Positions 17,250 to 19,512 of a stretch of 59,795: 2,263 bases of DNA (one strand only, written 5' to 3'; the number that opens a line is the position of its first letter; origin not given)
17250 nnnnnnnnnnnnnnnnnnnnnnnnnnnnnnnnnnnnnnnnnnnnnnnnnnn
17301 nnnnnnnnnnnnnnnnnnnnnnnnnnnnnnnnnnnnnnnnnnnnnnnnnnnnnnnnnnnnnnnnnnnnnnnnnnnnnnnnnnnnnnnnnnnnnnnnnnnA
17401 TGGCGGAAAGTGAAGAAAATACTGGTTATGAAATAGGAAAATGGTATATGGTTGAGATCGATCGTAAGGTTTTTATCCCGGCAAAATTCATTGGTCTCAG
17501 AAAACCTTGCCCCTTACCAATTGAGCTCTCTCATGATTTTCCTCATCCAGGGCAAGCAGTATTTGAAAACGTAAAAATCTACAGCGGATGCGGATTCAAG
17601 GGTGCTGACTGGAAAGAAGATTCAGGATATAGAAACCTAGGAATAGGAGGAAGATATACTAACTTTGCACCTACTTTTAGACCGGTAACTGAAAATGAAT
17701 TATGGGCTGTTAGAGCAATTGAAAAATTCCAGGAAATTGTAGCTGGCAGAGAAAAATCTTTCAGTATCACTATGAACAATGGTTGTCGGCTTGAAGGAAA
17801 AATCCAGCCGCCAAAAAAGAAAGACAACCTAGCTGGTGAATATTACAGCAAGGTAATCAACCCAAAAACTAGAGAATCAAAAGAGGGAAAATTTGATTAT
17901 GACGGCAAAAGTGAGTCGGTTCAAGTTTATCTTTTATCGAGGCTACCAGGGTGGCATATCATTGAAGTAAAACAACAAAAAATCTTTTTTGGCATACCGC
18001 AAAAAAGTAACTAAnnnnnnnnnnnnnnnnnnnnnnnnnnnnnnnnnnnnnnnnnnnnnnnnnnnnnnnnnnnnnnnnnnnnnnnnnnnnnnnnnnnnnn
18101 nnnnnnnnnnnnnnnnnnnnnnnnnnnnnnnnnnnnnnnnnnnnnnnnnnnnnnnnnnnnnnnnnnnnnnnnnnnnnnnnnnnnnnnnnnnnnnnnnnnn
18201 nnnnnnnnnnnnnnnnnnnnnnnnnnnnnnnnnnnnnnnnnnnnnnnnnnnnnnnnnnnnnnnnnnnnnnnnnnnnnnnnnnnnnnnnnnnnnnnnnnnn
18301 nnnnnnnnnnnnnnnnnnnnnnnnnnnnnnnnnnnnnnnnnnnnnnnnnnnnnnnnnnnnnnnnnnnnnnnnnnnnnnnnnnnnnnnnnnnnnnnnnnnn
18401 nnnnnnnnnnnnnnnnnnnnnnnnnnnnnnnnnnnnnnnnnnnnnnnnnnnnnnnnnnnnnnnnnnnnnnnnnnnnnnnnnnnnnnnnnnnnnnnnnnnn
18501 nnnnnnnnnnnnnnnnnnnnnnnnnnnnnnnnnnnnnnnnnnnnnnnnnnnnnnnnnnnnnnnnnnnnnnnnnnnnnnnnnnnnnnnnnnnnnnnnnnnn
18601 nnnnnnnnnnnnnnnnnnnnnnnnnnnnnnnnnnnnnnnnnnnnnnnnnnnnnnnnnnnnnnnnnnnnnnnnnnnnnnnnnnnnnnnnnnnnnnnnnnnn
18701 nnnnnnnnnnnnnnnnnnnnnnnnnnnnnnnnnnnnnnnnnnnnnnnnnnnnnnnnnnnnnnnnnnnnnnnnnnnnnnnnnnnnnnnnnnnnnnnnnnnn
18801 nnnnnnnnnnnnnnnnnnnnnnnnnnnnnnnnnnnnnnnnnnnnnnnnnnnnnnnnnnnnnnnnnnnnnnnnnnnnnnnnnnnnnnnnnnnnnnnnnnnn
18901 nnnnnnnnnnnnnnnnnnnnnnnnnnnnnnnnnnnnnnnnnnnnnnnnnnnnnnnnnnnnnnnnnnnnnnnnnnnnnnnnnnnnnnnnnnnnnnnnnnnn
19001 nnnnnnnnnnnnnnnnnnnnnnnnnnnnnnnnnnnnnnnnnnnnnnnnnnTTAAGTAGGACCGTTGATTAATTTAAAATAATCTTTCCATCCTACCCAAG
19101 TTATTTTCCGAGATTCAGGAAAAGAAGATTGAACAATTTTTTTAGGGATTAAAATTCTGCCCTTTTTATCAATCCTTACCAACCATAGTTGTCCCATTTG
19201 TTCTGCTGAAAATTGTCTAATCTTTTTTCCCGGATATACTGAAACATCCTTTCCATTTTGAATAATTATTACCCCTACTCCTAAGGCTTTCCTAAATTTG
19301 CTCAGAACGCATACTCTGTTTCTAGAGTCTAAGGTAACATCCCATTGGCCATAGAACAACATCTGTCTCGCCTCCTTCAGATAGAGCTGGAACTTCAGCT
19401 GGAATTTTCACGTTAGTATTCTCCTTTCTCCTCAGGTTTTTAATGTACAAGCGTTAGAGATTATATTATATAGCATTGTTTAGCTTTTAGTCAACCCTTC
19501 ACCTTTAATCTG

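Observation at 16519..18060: Compositionally foreign divergent gene pair inserted between miaB and miaA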

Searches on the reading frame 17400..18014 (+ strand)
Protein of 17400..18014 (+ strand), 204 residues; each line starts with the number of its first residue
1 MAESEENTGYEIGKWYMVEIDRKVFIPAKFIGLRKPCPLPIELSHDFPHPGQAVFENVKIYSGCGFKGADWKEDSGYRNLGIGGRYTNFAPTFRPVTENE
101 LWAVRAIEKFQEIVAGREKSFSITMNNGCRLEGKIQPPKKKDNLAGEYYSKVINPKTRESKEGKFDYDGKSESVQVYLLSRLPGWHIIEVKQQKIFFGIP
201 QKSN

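Call 4: search_protein_families(library=pfam, proteins=[window:17400-18014:+], max_evalue=1)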
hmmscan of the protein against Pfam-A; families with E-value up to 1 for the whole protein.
window:17400-18014:+ (204 aa): 1 family
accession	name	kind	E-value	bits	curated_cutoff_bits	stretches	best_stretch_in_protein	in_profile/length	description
PF10390.15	ELL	-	0.2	11.6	22.9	1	103-166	29-89/282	RNA polymerase II elongation factor ELL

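Call 5: search_protein_families(library=padloc, proteins=[window:17400-18014:+], max_evalue=1)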
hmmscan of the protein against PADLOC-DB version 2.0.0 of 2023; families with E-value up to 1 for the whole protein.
window:17400-18014:+ (204 aa): 0 families

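Call 6: search_protein_families(library=phrogs, proteins=[window:17400-18014:+], max_evalue=1)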
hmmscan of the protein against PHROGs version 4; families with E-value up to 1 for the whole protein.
window:17400-18014:+ (204 aa): 1 family
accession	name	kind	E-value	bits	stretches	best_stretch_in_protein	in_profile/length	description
phrog_37973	-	unknown function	0.26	12.5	1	91-119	11-39/54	-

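Call 7: search_protein_families(library=ncbifam, proteins=[window:17400-18014:+], max_evalue=1)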
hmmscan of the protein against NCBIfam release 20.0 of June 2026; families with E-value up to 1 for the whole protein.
window:17400-18014:+ (204 aa): 0 families

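Call 12: find_homologous_proteins(query=window:17400-18014:+, max_evalue=0.01)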
Query window:17400-18014:+ (204 aa): 18 proteins with E <= 0.01 among 54 candidates.
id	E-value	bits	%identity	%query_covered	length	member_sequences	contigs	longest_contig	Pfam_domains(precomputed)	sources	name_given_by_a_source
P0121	3.0e-137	473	100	100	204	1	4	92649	-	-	-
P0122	6.6e-83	295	64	100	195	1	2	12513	-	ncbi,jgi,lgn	-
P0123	2.6e-81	290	65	95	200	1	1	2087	-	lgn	-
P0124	5.6e-79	283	65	96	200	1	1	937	-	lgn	-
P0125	2.1e-74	268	61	95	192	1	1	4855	-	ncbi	-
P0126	1.1e-71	259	57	98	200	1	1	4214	-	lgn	-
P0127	7.2e-70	253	57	98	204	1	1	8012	-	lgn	-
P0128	1.2e-67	246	57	98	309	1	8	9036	-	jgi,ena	-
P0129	2.3e-63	232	54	98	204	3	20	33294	-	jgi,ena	-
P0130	4.4e-63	231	57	91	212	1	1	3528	-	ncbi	-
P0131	1.8e-62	229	53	98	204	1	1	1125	-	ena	-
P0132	3.5e-60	221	54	91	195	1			-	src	-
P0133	3.6e-59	218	51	94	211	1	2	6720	-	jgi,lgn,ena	jgi:hypothetical protein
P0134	5.7e-58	214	52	91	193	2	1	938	-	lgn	-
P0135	7.1e-57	210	49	97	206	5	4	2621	-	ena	-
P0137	3.9e-53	198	49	95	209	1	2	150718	-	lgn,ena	-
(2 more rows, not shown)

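Call 25: find_encoding_contigs(protein=P0137, flank=8000, max_places=2)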
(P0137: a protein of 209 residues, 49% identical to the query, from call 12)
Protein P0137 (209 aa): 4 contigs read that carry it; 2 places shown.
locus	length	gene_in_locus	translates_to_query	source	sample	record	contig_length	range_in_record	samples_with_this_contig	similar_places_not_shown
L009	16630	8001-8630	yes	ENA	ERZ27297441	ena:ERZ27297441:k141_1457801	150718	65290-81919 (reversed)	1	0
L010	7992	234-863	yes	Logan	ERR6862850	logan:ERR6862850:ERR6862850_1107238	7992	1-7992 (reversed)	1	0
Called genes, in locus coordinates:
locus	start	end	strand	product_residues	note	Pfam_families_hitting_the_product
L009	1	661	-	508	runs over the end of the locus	PF01676:Metalloenzyme, PF06415:iPGM_N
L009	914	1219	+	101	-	-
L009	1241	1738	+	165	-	-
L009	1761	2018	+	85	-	PF18905:DUF5661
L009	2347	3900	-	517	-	PF01676:Metalloenzyme, PF06415:iPGM_N, PF01663:Phosphodiest (faint)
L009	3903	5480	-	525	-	PF01663:Phosphodiest (faint), PF01676:Metalloenzyme, PF06415:iPGM_N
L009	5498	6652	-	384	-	PF03952:Enolase_N, PF00113:Enolase_C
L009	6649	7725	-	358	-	PF01380:SIS (faint), PF10432:bact-PGI_C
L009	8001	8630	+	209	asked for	-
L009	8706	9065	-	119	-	PF00072:Response_reg (weak)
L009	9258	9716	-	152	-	-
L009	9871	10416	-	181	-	-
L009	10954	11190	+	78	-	PF01541:GIY-YIG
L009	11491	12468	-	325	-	PF00106:adh_short, PF08659:KR (weak), PF13561:adh_short_C2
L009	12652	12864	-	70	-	-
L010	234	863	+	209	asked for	-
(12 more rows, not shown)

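Call 26: find_encoding_contigs(protein=P0129, flank=8000, max_places=3)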
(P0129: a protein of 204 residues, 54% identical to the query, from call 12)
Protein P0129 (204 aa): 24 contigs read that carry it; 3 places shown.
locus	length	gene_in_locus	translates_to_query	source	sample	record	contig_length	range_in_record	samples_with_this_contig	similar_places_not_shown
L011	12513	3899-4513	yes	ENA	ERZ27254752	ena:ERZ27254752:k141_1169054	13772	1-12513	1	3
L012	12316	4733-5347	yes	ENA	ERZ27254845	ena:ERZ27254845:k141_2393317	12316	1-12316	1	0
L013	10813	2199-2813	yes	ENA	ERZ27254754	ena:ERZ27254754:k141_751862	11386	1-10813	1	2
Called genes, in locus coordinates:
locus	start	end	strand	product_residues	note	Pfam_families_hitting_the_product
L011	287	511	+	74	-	PF02583:Trns_repr_metal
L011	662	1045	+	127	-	PF03625:DUF302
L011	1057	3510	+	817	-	PF19335:HMBD, PF00122:E1-E2_ATPase, PF00702:Hydrolase, PF08282:Hydrolase_3 (faint), PF12710:HAD (weak)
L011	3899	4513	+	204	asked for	-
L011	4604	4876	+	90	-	-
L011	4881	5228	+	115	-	-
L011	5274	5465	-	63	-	-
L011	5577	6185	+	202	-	PF02245:Pur_DNA_glyco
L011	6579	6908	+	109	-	-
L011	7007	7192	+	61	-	-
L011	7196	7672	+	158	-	PF00856:SET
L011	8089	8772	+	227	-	PF05552:MS_channel_1st_1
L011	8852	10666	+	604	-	PF00009:GTP_EFTU, PF01926:MMR_HSR1 (weak), PF22042:EF-G_D2, PF03144:GTP_EFTU_D2, PF00679:EFG_C, PF21018:BipA_C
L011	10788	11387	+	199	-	PF01795:Methyltransf_5 (faint), PF13847:Methyltransf_31, PF08242:Methyltransf_12, PF13649:Methyltransf_25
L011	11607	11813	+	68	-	-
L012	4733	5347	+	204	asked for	-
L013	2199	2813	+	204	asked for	-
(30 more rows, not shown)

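Call 27: find_encoding_contigs(protein=P0122, flank=8000, max_places=2)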
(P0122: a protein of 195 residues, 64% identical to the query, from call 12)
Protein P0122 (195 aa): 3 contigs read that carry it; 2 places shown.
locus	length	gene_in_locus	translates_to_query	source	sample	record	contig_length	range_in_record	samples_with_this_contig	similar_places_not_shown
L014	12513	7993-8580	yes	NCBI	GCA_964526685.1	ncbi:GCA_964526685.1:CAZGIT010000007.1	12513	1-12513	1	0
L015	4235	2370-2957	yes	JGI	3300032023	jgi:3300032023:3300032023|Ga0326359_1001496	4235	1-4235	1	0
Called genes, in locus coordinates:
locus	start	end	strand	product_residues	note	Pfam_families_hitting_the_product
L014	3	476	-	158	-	?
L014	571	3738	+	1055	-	PF02811:PHP, PF07733:DNA_pol3_alpha, PF17657:DNA_pol3_finger, PF14579:HHH_6, PF01336:tRNA_anti-codon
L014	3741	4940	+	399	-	PF00587:tRNA-synt_2b, PF03129:HGTP_anticodon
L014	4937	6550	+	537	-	-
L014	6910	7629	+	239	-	PF04055:Radical_SAM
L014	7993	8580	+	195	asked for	-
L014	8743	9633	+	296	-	PF01745:IPT, PF01715:IPPT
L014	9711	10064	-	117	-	-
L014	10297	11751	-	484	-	PF02934:GatB_N, PF02637:GatB_Yqey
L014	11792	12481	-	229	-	PF01791:DeoC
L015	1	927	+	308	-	?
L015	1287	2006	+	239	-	PF04055:Radical_SAM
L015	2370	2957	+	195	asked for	-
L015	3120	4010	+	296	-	PF01745:IPT, PF01715:IPPT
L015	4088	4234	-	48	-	?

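Call 36: predict_structure(alignment_id=A2)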
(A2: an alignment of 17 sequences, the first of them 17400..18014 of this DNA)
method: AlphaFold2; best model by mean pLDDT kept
length: 204 residues; sequences in the alignment: 17
mean_pLDDT: 79.2   pTM: 0.54
mean pLDDT of the five models: 79.2, 66.8, 64.2, 62.3, 62.0
residues with pLDDT >= 90: 57; 70-90: 102; 50-70: 25; < 50: 20
segments of 3 or more residues with pLDDT < 50: 1-5, 77-81, 199-204
pLDDT, mean of each block of 10 residues (from residue 1): 56 91 89 79 61 86 80 63 73 90 88 80 83 65 81 95 90 86 92 73 37
secondary structure, 60 per line:
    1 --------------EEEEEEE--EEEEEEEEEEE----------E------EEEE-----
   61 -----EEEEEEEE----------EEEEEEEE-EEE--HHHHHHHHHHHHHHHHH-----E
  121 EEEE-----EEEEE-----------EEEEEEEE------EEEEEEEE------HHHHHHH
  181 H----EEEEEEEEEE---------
elements in order: E15-21 E24-34 E52-55 E66-73 E84-91 E93-95 H98-114 E120-124 E130-134 E146-153 E160-167 H174-181 E186-195

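Call 40: fold_search(model_id=the predicted structure, library=pdb)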
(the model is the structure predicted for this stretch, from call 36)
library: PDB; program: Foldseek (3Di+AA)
matches with E <= 10: 222; with E <= 0.001: 0
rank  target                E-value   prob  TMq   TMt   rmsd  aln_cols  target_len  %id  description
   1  5t2a_Q                2.9e-01  0.38  0.23  0.25  20.4       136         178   14  CryoEM structure of the Leishmania donovani 80S ribosome at 2.9 Angstrom resolution (released 2017-01-25)
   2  5xy3_S                4.3e-01  0.33  0.24  0.27  20.3       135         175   16  Large subunit of Trichomonas vaginalis ribosome (released 2017-08-30)
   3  9g6k_LS               5.1e-01  0.16  0.18  0.16  22.0       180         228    9  LSU structure derived from the LSU sample of the mitoribosome from T. gondii. (released 2024-12-11)
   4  6lss_b                5.8e-01  0.38  0.25  0.29  20.3       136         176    9  Cryo-EM structure of a pre-60S ribosomal subunit - state preA (released 2020-08-26)
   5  8i9p_LS               6.1e-01  0.28  0.24  0.27  15.4       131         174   11  Cryo-EM structure of a Chaetomium thermophilum pre-60S ribosomal subunit - State Mak16 (released 2023-05-17)
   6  7uyx_C                8.0e-01  0.08  0.11  0.13  12.8       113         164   16  Structure of bacteriophage PA1c gp2 (released 2023-05-10)
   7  7r81_U1               1.0e+00  0.16  0.23  0.26  19.8       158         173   12  Structure of the translating Neurospora crassa ribosome arrested by cycloheximide (released 2021-12-01)
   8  3j7o_S                1.2e+00  0.20  0.24  0.27  15.8       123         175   11  Structure of the mammalian 60S ribosomal subunit (released 2014-09-03)
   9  6swa_Q                1.4e+00  0.21  0.24  0.28  16.0       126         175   11  Mus musculus brain neocortex ribosome 60S bound to Ebp1 (released 2020-09-30)
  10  5aj0_AS               1.5e+00  0.11  0.22  0.25  20.2       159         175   12  Cryo electron microscopy of actively translating human polysomes (POST state). (released 2015-05-20)
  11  7oya_S1               1.5e+00  0.11  0.22  0.25  20.4       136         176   14  Cryo-EM structure of the 1 hpf zebrafish embryo 80S ribosome (released 2022-07-13)
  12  6hrs_A                1.5e+00  0.09  0.14  0.15  13.8       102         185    6  Structure of the TRPML2 ELD at pH 4.5 (released 2019-06-19)
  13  7yt9_A                1.6e+00  0.04  0.18  0.14  14.2       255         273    9  crystal structure of AGD1-4 of Arabidopsis AGDP3 (released 2022-10-12)
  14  8eti_S                1.7e+00  0.15  0.24  0.29  16.5       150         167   11  Fkbp39 associated 60S nascent ribosome State 1 (released 2022-11-30)
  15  6bhh_A                1.7e+00  0.04  0.16  0.15  18.8       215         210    9  Crystal structure of SETDB1 with a modified H3 peptide (released 2017-11-22)
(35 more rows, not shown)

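Call 56: find_related_loci(query=A2, collection=genome_contigs, flank=6000)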
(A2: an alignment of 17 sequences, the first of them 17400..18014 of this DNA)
Query A2 (204 aa) in genome_contigs; peptide patterns used: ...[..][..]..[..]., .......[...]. (x = any residue, [..] = any of these).
57 stretches matched a pattern, but none encodes a relative of the query by tblastn (E <= 1e-3).

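Call 58: list_cluster_members(proteins=[P0122, P0125, P0130, P0008, P0011])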
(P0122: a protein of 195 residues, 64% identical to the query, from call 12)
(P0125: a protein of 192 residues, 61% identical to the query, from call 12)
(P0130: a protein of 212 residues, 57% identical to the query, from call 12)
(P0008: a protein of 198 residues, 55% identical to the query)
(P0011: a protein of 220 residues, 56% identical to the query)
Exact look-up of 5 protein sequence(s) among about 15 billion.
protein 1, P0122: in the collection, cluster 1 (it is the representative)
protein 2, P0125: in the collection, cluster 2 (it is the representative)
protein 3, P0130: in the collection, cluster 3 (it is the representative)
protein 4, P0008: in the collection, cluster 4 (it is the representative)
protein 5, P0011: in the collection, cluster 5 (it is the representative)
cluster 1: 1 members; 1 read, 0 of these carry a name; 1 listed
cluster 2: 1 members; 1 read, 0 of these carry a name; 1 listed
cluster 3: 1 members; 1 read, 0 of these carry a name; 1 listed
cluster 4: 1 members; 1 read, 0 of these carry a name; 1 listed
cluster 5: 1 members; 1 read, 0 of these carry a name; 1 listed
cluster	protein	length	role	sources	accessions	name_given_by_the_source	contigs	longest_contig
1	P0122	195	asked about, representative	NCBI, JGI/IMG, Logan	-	-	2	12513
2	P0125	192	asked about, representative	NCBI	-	-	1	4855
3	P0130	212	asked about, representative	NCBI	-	-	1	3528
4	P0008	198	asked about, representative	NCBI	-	-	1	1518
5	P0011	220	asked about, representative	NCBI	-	-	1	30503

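Call 62: search_protein_representatives(alignment_id=A2)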
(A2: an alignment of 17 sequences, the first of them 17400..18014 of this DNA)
Query: 17 sequences, 198 profile positions. Proteins with E-value up to 0.001 (for the whole library): 51; up to 1e-10: 5; up to 1e-30: 5. The best 51 are listed.
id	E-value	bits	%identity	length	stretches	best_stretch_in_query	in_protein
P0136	4.4e-91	320.3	-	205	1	3-197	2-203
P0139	4.1e-56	206.2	-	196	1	5-188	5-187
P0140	1.5e-45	171.7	-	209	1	3-189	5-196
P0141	3.3e-40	154.2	-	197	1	5-190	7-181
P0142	4.2e-35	137.6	-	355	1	4-166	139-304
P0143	1.6e-09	54.1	-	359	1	65-195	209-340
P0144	1.8e-09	54.0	-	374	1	86-195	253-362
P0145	2.3e-09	53.6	-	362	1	78-193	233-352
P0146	2.5e-08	50.2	-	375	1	89-191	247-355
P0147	4.3e-08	49.4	-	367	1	78-191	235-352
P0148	4.6e-08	49.3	-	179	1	78-167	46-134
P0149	1.7e-07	47.4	-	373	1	84-189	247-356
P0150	1.8e-07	47.4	-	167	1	89-190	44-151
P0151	1.9e-07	47.4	-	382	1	70-192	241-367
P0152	3.9e-07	46.3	-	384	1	80-191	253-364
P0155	1.2e-06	44.7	-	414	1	89-190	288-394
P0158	2.1e-06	43.9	-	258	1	67-187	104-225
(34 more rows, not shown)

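Call 63: search_protein_families(library=pfam, proteins=[P0142, P0143, P0144, P0145, P0146, P0147, P0149, P0151, P0155, P0158], max_evalue=0.01)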
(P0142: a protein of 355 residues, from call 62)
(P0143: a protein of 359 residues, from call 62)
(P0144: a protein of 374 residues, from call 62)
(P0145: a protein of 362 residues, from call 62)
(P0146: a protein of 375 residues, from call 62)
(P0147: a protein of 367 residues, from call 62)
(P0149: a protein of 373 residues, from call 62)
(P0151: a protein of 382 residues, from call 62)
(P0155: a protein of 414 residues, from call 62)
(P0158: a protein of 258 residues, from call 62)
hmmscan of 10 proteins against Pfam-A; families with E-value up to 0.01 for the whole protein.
P0142 (355 aa): 0 families

P0143 (359 aa): 0 families

P0144 (374 aa): 0 families

P0145 (362 aa): 0 families

P0146 (375 aa): 0 families

P0147 (367 aa): 0 families

P0149 (373 aa): 1 family
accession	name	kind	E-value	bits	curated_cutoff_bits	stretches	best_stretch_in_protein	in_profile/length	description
PF00801.26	PKD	-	0.0095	16.4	23.5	0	268-316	19-68/80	PKD domain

P0151 (382 aa): 0 families

P0155 (414 aa): 0 families

P0158 (258 aa): 0 families

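Call 66: find_encoding_contigs(protein=P0143, flank=5000, max_places=2)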
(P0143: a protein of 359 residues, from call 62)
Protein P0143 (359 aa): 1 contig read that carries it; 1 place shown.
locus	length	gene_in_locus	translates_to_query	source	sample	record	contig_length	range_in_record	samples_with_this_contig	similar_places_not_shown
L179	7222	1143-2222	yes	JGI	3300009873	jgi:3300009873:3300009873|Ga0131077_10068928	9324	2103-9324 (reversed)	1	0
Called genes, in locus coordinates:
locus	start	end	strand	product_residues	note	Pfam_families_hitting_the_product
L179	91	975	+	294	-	PF07750:GcrA (weak)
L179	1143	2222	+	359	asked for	-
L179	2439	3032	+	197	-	-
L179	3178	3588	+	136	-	-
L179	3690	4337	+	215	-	PF00929:RNase_T, PF01612:DNA_pol_A_exo1 (faint), PF20600:ExoX-like_C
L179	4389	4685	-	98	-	-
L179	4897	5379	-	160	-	PF03073:TspO_MBR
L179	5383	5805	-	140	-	PF00892:EamA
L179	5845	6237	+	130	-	PF07883:Cupin_2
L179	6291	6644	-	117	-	-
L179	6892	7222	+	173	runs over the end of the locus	PF13473:Cupredoxin_1, PF07731:Cu-oxidase_2 (faint), PF00127:Copper-bind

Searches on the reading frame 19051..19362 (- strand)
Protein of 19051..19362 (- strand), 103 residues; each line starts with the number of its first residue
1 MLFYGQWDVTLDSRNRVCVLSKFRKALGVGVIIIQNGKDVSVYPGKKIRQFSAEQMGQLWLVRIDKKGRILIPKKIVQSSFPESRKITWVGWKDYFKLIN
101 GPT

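Call 4: search_protein_families(library=pfam, proteins=[window:19051-19362:-], max_evalue=1)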
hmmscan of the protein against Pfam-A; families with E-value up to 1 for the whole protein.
window:19051-19362:- (103 aa): 1 family
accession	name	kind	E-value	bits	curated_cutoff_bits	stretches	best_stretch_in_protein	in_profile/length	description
PF02381.23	MraZ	-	4.4e-08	33.4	23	2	3-54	2-55/72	MraZ protein, putative antitoxin-like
